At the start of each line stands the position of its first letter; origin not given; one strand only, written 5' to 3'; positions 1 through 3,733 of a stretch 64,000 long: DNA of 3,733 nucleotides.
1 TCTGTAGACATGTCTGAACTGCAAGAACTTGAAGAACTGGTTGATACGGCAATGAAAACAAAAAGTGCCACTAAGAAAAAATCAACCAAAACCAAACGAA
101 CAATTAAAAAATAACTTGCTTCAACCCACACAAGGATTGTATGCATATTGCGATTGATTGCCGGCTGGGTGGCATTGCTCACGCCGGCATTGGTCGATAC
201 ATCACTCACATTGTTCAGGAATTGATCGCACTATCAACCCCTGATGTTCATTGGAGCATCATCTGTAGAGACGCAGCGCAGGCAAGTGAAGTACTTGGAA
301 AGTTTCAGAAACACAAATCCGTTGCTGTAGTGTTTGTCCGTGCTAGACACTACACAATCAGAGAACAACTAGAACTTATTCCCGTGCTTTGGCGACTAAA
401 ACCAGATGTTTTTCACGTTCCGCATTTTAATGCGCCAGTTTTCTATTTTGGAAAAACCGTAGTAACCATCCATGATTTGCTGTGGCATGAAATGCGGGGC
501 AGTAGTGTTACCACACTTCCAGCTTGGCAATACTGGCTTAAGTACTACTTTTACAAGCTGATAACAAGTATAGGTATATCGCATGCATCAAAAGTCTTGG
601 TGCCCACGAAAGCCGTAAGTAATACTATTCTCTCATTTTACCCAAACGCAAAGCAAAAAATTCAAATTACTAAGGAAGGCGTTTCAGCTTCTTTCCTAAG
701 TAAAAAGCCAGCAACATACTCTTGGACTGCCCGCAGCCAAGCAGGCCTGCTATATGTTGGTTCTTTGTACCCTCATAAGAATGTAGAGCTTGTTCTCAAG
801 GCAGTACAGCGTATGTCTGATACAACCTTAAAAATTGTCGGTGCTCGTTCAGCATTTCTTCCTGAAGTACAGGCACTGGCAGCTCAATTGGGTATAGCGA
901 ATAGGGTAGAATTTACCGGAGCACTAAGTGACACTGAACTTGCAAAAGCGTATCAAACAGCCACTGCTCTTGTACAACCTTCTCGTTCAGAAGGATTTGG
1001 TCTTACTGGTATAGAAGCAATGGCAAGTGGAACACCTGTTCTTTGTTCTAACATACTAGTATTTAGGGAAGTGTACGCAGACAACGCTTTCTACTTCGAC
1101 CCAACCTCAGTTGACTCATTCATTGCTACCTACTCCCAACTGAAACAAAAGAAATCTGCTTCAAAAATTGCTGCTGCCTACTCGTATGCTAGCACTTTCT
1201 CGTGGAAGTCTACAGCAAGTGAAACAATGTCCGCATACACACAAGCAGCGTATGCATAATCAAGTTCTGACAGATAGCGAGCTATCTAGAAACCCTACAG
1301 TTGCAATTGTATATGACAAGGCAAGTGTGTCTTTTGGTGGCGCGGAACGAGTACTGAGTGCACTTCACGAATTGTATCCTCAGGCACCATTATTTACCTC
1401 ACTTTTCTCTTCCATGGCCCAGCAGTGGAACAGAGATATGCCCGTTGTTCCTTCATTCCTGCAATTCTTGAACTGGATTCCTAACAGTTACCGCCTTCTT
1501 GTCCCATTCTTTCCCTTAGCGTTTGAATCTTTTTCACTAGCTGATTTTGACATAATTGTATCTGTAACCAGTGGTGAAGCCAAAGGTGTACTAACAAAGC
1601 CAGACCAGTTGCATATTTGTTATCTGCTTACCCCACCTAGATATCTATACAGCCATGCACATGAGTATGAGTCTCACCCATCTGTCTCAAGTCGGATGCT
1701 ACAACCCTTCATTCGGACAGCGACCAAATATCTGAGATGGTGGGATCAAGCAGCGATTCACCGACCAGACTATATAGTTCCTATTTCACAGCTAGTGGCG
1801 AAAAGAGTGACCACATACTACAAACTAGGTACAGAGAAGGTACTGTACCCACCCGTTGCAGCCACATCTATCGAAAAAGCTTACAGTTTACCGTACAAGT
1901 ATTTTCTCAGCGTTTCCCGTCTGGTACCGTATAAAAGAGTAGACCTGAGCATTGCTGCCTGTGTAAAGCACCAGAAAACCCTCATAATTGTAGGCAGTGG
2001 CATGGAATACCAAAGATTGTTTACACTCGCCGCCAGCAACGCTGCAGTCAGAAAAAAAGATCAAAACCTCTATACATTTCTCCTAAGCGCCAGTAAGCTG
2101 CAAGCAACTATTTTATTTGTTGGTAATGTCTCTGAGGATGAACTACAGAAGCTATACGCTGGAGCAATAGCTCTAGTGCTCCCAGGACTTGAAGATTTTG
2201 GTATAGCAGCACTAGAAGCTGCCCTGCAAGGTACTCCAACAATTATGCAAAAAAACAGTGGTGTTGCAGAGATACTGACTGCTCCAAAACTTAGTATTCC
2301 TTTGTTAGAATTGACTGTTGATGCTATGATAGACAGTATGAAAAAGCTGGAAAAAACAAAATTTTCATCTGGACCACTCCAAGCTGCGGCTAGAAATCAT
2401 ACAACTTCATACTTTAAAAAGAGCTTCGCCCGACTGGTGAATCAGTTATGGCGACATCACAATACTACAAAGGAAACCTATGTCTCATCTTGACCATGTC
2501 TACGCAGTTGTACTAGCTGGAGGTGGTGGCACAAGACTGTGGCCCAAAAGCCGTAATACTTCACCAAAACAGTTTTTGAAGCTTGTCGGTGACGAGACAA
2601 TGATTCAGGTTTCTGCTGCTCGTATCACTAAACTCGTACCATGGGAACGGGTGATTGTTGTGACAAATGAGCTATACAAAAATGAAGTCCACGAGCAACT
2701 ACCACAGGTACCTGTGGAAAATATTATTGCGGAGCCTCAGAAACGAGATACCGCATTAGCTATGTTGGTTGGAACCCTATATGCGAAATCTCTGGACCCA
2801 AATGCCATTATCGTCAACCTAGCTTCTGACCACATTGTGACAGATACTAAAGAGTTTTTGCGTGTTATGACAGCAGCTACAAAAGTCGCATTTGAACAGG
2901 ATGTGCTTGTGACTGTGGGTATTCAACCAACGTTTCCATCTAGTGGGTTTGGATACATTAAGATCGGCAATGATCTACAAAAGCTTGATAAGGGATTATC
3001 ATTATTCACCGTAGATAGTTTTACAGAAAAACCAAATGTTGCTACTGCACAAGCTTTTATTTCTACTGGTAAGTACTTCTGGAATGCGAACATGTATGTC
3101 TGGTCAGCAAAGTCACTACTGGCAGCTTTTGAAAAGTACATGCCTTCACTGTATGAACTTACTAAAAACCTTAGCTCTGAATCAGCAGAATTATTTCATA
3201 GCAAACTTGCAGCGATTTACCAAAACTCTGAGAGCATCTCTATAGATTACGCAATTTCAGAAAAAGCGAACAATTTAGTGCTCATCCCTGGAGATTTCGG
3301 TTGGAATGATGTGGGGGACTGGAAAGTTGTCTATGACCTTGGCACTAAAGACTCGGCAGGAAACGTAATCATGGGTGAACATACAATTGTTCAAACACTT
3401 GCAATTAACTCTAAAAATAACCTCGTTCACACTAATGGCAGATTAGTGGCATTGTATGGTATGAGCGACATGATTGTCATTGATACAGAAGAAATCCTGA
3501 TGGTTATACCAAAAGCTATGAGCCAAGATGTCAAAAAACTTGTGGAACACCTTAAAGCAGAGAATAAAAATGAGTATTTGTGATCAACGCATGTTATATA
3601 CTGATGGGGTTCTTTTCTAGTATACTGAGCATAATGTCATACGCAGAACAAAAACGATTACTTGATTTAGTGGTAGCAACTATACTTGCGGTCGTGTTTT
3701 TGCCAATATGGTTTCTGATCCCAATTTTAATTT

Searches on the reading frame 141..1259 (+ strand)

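Call 8: search_protein_families(library=pfam, proteins=[window:141-1259:+], max_evalue=0.001)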
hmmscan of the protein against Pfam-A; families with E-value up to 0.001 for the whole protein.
window:141-1259:+ (372 aa): 5 families
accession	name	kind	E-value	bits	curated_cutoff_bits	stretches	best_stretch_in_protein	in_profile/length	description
PF00534.26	Glycos_transf_1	-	3.8e-30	105.1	26.4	1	203-340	18-161/172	Glycosyl transferases group 1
PF13692.12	Glyco_trans_1_4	-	3.7e-25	89.3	27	1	203-334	4-139/142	Glycosyl transferases group 1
PF20706.3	GT4-conflict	-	5e-12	45.9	26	1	201-304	198-312/385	Family 4 Glycosyltransferase in conflict systems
PF13439.12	Glyco_transf_4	-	8.5e-08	32.8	28.5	1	16-182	3-167/170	Glycosyltransferase Family 4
PF13579.12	Glyco_trans_4_4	-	7.2e-05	23.6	29.7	1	16-163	2-142/158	Glycosyl transferase 4-like domain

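Call 11: search_protein_families(library=ncbifam, proteins=[window:141-1259:+], max_evalue=0.01)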
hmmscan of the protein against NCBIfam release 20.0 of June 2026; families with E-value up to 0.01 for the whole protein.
window:141-1259:+ (372 aa): 35 families (the best 25 are shown)
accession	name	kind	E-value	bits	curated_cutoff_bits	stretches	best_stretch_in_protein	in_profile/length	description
TIGR03449.1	mycothiol_MshA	equivalog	8.5e-25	87.5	462.5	1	146-370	162-404/406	D-inositol-3-phosphate glycosyltransferase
TIGR04047.1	MSMEG_0565_glyc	hypoth_equivalog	1.4e-21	77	259.85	1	194-367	187-372/373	MSMEG_0565 family glycosyltransferase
NF038255.1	exopoly_VpsD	equivalog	3.7e-19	68.8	300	1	20-323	25-336/381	VpsD family glycosyltransferase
NF041876.1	EPS_EpsE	equivalog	1.7e-16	60.5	400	1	148-314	161-336/389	exopolysaccharide biosynthesis GT4 family glycosyltransferase EpsE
TIGR02149.1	glgA_Coryne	subfamily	1.2e-14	54.3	302.4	1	142-368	138-389/391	glycogen synthase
NF053513.1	Gtran_IagA_BgsA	equivalog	1.5e-14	53.8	460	1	147-369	104-331/333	LTA glycolipid anchor biosynthesis glycosyltransferase, IagA/BgsA family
NF041010.1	glycosy_Agl16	equivalog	1.1e-13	50.8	575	1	171-368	155-350/352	glycosylation protein Agl16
TIGR03999.1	thiol_BshA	equivalog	4.2e-12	45.7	273.7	1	137-366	133-370/375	N-acetyl-alpha-D-glucosaminyl L-malate synthase BshA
TIGR04157.1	glyco_rSAM_CFB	subfamily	1.1e-11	44.4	400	1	148-315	169-342/406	TIGR04157 family glycosyltransferase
TIGR04063.1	stp3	hypoth_equivalog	4.5e-11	42.3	442.05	1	132-368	141-394/397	TIGR04063 family PEP-CTERM/XrtA system glycosyltransferase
NF053787.1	GlcN_PG_synth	equivalog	5.9e-11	41.8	480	1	201-368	198-358/361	N-acetylglucosaminyl phosphatidylglycerol synthase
NF046085.1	XrtY_assoc_Gly1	equivalog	8.5e-11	41.3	400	1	194-366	204-381/387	XrtY-associated glycosyltransferase XYAG1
NF038295.1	EPS_HpsP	equivalog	8.7e-11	41.4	550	1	197-368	204-386/388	hormogonium polysaccharide biosynthesis glycosyltransferase HpsP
NF038229.1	Glyco4_Geo_Pelo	equivalog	3e-10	39.6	400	1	146-308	107-272/338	GPMC system family 4 glycosyltransferase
TIGR03088.1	stp2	hypoth_equivalog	3.9e-10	39.3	409.05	1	205-365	199-369/374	TIGR03088 family PEP-CTERM/XrtA system glycosyltransferase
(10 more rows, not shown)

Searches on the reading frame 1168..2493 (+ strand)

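Call 8: search_protein_families(library=pfam, proteins=[window:1168-2493:+], max_evalue=0.001)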
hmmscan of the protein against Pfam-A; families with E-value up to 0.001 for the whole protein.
window:1168-2493:+ (441 aa): 3 families
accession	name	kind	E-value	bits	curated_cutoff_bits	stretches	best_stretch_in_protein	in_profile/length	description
PF00534.26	Glycos_transf_1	-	1e-16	61.4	26.4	1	243-374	15-135/172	Glycosyl transferases group 1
PF13692.12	Glyco_trans_1_4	-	4.7e-10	40.3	27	1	244-372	2-117/142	Glycosyl transferases group 1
PF20706.3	GT4-conflict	-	1.5e-07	31.2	26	1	251-378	205-327/385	Family 4 Glycosyltransferase in conflict systems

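Call 11: search_protein_families(library=ncbifam, proteins=[window:1168-2493:+], max_evalue=0.01)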
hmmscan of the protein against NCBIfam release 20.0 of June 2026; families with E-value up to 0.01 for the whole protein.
window:1168-2493:+ (441 aa): 11 families
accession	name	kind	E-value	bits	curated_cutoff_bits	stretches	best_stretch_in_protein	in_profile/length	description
TIGR04047.1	MSMEG_0565_glyc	hypoth_equivalog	2.5e-08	33.4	259.85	1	309-399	252-343/373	MSMEG_0565 family glycosyltransferase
NF041876.1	EPS_EpsE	equivalog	1.2e-07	31.3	400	1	306-419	269-383/389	exopolysaccharide biosynthesis GT4 family glycosyltransferase EpsE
TIGR03999.1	thiol_BshA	equivalog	2.3e-06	26.8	273.7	1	305-419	247-360/375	N-acetyl-alpha-D-glucosaminyl L-malate synthase BshA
NF038295.1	EPS_HpsP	equivalog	1.1e-05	24.7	550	1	244-368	208-324/388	hormogonium polysaccharide biosynthesis glycosyltransferase HpsP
TIGR04157.1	glyco_rSAM_CFB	subfamily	1.8e-05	23.9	400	1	303-372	271-341/406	TIGR04157 family glycosyltransferase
NF041010.1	glycosy_Agl16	equivalog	0.0002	20.4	575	1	189-371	123-293/352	glycosylation protein Agl16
TIGR03449.1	mycothiol_MshA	equivalog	0.00056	18.9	462.5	1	301-426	272-398/406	D-inositol-3-phosphate glycosyltransferase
NF046085.1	XrtY_assoc_Gly1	equivalog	0.00081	18.3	400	1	307-426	259-376/387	XrtY-associated glycosyltransferase XYAG1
NF053787.1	GlcN_PG_synth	equivalog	0.0012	17.8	480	1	320-432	249-357/361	N-acetylglucosaminyl phosphatidylglycerol synthase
TIGR02149.1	glgA_Coryne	subfamily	0.0045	16.2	302.4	0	191-372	136-324/391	glycogen synthase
NF012028.0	PRK15484.1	subfamily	0.007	15.5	618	1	295-393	237-340/380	lipopolysaccharide N-acetylglucosaminyltransferase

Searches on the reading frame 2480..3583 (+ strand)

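Call 8: search_protein_families(library=pfam, proteins=[window:2480-3583:+], max_evalue=0.001)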
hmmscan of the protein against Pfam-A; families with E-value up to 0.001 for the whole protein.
window:2480-3583:+ (367 aa): 3 families
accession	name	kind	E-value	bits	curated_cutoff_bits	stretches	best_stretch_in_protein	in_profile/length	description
PF00483.29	NTP_transferase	-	6.5e-41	141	21.2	1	9-290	2-241/245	Nucleotidyl transferase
PF22640.1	ManC_GMP_beta-helix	-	3.7e-15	56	27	1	307-358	4-55/55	MannoseP isomerase/GMP-like beta-helix domain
PF12804.13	NTP_transf_3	-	1.5e-08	35.5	27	1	9-134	1-112/160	MobA-like NTP transferase domain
